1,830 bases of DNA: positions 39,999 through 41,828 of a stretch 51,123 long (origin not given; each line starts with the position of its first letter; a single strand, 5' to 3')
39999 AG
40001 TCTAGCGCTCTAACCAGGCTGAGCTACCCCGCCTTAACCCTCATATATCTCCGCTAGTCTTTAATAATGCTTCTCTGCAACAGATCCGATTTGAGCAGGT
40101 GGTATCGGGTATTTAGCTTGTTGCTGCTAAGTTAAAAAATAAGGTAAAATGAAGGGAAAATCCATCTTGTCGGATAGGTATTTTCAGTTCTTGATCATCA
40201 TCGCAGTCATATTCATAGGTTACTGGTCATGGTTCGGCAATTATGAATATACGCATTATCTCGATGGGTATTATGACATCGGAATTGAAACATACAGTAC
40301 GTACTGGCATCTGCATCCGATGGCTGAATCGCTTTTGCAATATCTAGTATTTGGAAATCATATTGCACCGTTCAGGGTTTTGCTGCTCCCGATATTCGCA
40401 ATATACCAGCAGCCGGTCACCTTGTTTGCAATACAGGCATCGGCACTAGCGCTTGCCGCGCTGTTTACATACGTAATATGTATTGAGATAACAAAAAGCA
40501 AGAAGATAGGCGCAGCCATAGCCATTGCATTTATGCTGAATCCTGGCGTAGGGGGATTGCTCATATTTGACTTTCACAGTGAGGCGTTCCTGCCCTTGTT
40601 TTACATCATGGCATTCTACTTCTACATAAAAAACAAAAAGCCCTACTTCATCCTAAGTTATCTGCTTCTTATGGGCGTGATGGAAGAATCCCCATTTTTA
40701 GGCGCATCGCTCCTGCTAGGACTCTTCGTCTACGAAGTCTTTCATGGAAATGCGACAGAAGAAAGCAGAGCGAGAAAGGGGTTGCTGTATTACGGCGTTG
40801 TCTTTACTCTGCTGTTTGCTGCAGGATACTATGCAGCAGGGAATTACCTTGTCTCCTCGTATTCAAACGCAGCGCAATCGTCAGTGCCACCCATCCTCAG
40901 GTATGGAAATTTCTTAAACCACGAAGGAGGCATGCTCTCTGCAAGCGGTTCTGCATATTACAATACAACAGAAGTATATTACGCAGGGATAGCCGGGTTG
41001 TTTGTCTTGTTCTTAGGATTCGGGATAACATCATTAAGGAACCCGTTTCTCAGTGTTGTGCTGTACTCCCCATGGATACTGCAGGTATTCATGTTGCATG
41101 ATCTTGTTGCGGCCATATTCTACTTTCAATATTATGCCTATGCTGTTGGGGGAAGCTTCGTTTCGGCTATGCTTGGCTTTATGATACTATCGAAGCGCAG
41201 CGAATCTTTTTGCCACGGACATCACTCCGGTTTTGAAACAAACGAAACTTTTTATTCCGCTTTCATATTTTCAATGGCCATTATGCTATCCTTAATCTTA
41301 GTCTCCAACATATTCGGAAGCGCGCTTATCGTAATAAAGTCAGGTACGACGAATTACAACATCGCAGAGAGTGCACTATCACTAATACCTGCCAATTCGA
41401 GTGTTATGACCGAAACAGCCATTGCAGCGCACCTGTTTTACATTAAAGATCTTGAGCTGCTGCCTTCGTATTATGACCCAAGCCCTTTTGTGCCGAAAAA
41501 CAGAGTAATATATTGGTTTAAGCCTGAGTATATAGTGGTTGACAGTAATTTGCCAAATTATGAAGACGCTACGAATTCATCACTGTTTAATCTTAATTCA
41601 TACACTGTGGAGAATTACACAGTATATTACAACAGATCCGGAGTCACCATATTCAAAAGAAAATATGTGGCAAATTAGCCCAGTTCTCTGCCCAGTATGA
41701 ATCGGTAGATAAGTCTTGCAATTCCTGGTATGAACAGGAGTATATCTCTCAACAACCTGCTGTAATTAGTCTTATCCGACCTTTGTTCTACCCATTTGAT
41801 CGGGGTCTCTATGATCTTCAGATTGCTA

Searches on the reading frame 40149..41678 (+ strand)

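Call 52: search_protein_families(library=pfam, proteins=[window:40149-41678:+], max_evalue=0.00001)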
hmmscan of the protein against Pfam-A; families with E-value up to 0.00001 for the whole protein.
window:40149-41678:+ (509 aa): 1 family
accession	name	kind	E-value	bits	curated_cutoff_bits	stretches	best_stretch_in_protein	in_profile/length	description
PF09852.15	DUF2079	-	1.5e-30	107.2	28.2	1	61-500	37-458/459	Predicted membrane protein (DUF2079)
